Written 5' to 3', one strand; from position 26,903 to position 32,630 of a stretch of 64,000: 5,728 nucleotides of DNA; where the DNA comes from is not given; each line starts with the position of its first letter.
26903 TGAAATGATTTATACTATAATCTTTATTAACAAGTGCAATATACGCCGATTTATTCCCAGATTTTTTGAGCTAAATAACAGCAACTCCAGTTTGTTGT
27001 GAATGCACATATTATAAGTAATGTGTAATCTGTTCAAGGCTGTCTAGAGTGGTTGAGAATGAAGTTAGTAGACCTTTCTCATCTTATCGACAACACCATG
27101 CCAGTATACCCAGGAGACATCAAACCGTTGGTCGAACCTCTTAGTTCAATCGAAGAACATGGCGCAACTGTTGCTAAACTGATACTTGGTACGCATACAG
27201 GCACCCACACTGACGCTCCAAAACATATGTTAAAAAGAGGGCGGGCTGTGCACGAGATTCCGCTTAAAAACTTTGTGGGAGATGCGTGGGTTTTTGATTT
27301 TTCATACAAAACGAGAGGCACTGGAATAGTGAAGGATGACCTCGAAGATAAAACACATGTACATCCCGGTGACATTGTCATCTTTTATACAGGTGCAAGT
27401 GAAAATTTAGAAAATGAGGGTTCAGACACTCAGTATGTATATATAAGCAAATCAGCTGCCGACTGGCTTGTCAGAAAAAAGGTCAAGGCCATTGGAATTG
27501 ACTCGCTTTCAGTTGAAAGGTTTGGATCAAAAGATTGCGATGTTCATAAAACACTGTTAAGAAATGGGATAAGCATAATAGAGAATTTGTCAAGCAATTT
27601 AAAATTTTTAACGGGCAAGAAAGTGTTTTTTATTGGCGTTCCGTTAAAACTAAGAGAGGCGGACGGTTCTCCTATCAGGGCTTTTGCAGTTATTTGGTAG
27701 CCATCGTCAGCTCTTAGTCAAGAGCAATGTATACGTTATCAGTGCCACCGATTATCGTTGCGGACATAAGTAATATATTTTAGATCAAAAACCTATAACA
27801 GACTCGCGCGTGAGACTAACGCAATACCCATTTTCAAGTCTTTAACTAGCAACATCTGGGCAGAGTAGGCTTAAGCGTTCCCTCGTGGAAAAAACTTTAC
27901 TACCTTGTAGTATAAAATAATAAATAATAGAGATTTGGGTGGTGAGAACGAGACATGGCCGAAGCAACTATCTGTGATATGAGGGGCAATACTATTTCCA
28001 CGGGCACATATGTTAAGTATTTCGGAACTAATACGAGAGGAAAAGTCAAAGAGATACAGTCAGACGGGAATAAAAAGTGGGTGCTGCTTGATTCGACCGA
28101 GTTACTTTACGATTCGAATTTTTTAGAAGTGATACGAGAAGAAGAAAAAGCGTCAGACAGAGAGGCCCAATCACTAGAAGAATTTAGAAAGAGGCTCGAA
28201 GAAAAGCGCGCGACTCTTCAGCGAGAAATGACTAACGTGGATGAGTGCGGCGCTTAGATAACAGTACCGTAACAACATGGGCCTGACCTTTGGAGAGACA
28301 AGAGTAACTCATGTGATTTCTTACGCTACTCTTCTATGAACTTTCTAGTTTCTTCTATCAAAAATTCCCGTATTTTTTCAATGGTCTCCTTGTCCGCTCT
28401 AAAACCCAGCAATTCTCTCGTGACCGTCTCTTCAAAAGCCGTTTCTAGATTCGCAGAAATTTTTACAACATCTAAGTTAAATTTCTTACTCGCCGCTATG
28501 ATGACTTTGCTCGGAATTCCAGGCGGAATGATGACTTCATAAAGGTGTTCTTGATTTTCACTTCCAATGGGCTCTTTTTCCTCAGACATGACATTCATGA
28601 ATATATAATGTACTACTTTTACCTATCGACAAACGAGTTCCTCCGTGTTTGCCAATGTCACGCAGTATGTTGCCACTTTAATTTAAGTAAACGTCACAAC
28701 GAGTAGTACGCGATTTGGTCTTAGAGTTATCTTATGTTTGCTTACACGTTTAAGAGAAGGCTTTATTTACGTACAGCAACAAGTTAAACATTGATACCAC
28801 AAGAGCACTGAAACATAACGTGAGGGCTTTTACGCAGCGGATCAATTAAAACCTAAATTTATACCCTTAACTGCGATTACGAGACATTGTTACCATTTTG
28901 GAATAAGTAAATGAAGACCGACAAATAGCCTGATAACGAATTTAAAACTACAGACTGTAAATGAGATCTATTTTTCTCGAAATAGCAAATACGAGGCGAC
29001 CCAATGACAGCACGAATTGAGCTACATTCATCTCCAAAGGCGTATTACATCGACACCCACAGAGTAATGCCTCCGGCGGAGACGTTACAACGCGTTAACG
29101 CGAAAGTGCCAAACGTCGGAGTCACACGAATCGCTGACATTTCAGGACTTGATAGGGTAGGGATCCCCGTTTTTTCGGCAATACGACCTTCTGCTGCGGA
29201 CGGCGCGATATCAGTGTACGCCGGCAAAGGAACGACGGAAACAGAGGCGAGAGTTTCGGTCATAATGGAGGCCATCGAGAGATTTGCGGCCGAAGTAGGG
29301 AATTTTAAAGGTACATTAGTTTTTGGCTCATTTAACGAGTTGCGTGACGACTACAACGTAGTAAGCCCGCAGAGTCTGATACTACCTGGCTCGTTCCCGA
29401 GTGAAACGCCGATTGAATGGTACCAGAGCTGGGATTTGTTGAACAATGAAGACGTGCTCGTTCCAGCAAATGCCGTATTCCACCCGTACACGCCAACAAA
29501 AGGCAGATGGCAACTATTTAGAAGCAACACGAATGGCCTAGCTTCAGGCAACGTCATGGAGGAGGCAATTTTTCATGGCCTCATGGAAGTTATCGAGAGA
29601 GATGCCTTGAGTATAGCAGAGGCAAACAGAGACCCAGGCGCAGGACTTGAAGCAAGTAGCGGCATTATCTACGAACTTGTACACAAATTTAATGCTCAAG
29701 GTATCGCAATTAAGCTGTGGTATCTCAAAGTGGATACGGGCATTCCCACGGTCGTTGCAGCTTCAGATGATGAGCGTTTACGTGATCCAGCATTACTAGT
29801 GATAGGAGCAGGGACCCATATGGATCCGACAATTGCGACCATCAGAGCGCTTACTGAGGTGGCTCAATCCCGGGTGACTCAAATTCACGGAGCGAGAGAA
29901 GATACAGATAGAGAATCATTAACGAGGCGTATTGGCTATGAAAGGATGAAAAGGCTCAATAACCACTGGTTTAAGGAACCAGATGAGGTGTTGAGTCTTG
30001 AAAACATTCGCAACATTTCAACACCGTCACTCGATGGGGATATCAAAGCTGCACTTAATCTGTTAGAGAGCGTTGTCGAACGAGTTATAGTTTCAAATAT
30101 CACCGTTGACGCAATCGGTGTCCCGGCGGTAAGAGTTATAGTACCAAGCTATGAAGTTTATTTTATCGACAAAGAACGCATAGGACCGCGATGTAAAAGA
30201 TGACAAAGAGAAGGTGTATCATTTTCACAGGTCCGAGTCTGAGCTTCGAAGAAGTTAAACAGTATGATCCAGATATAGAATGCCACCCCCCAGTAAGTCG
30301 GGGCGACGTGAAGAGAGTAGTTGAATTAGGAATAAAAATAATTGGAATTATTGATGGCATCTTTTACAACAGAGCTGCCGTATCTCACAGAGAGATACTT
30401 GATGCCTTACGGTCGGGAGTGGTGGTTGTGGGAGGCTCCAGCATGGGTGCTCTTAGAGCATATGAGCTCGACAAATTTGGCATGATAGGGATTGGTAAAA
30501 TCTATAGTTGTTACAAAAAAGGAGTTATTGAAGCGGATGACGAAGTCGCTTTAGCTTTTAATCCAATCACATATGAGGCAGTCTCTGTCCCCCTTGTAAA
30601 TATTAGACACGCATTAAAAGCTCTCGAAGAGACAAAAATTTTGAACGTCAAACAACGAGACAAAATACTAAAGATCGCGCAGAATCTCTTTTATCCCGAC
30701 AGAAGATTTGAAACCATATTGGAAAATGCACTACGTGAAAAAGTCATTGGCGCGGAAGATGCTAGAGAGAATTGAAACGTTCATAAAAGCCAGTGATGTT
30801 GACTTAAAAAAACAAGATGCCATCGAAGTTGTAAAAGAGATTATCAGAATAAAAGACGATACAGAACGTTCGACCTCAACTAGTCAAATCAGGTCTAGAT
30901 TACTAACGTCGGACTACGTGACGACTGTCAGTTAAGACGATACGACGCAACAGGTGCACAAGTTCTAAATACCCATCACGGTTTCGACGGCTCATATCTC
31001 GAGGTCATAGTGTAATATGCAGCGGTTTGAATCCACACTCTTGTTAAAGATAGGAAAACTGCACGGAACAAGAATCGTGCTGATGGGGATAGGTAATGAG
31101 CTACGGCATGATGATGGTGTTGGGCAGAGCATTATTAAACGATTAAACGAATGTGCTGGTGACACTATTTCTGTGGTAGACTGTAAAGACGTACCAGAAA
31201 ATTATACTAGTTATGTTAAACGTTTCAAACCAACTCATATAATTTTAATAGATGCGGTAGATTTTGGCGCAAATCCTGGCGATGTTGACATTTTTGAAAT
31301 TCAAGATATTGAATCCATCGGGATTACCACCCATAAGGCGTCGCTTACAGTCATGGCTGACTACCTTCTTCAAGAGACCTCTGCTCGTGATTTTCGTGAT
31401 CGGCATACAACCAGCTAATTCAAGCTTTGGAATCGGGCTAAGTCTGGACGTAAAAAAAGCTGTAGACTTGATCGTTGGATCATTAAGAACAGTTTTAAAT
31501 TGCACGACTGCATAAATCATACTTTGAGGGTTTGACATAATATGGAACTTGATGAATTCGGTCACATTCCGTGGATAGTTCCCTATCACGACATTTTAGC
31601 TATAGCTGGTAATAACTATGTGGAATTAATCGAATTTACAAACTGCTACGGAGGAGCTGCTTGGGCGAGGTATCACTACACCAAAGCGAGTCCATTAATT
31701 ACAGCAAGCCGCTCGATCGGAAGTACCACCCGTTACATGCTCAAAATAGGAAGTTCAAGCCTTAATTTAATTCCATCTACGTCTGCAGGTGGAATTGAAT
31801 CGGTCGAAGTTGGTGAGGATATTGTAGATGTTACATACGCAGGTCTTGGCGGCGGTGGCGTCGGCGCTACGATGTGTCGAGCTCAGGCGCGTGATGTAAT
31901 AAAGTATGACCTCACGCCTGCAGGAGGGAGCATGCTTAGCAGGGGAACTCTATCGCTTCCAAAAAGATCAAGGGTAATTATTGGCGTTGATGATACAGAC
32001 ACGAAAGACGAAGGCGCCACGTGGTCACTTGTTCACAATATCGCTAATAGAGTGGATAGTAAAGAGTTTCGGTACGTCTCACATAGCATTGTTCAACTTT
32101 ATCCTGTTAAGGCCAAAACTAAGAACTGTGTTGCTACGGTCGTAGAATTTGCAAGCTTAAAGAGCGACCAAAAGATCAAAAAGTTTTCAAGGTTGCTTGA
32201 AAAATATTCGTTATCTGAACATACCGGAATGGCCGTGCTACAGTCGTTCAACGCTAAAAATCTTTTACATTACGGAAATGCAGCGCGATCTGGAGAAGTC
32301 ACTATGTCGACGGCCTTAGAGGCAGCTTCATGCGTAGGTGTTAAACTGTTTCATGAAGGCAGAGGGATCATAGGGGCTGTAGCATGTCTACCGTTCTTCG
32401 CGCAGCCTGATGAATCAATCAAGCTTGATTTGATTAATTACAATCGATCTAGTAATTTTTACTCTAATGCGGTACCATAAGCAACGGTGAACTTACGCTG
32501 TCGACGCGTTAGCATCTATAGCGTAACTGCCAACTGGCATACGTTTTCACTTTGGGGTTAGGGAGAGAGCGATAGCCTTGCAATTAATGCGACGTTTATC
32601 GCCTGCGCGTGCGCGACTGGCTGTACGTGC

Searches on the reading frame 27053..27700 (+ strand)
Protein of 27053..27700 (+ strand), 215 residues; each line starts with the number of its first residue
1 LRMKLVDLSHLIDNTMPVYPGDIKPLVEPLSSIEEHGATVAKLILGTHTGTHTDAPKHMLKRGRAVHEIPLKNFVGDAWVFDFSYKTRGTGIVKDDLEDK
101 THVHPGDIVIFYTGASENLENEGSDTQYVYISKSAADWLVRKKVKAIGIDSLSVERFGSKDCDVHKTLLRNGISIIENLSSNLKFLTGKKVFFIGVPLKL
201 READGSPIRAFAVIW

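Call 55: search_protein_families(library=pfam, max_evalue=0.00001, proteins=[window:27053-27700:+])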
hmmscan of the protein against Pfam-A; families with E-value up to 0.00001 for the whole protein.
window:27053-27700:+ (215 aa): 1 family
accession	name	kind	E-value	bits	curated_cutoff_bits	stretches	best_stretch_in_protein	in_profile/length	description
PF04199.19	Cyclase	-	1.5e-32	113.2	23.1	1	6-155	1-141/142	Putative cyclase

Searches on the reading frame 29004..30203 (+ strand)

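Call 55: search_protein_families(library=pfam, max_evalue=0.00001, proteins=[window:29004-30203:+])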
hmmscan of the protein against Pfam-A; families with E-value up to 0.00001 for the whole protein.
window:29004-30203:+ (399 aa): 1 family
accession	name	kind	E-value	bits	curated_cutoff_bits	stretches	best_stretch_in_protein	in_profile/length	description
PF02624.21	YcaO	-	2.6e-88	296.9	25.7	1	73-383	1-324/325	YcaO cyclodehydratase, ATP-ad Mg2+-binding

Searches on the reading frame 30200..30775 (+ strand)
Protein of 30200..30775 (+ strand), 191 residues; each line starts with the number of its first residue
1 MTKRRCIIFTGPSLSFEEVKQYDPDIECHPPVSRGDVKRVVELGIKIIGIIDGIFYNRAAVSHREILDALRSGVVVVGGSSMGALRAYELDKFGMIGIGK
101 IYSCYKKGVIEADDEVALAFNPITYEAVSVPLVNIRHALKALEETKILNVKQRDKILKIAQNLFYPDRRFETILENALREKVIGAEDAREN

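Call 55: search_protein_families(library=pfam, max_evalue=0.00001, proteins=[window:30200-30775:+])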
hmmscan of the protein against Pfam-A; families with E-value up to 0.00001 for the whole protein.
window:30200-30775:+ (191 aa): 1 family
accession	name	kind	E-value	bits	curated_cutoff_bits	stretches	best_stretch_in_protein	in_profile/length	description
PF07812.18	TfuA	-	4.2e-45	152.8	30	1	52-168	1-118/119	TfuA-like protein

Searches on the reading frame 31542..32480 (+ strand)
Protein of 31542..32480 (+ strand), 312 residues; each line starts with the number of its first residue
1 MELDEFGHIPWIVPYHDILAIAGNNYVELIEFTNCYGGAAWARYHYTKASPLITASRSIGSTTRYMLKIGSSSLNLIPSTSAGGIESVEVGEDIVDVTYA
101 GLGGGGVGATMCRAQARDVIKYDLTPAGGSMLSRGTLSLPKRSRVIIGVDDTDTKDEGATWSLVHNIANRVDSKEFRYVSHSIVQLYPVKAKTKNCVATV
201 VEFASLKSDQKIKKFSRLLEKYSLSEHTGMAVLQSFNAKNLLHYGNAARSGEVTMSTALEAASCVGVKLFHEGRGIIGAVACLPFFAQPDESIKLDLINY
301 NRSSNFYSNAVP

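Call 55: search_protein_families(library=pfam, max_evalue=0.00001, proteins=[window:31542-32480:+])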
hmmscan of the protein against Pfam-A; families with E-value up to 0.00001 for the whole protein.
window:31542-32480:+ (312 aa): 1 family
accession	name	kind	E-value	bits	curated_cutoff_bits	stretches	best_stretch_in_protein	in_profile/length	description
PF22641.2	TiaS_TCKD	-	3.4e-13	50.3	27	1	146-207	1-63/156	TiaS TCKD domain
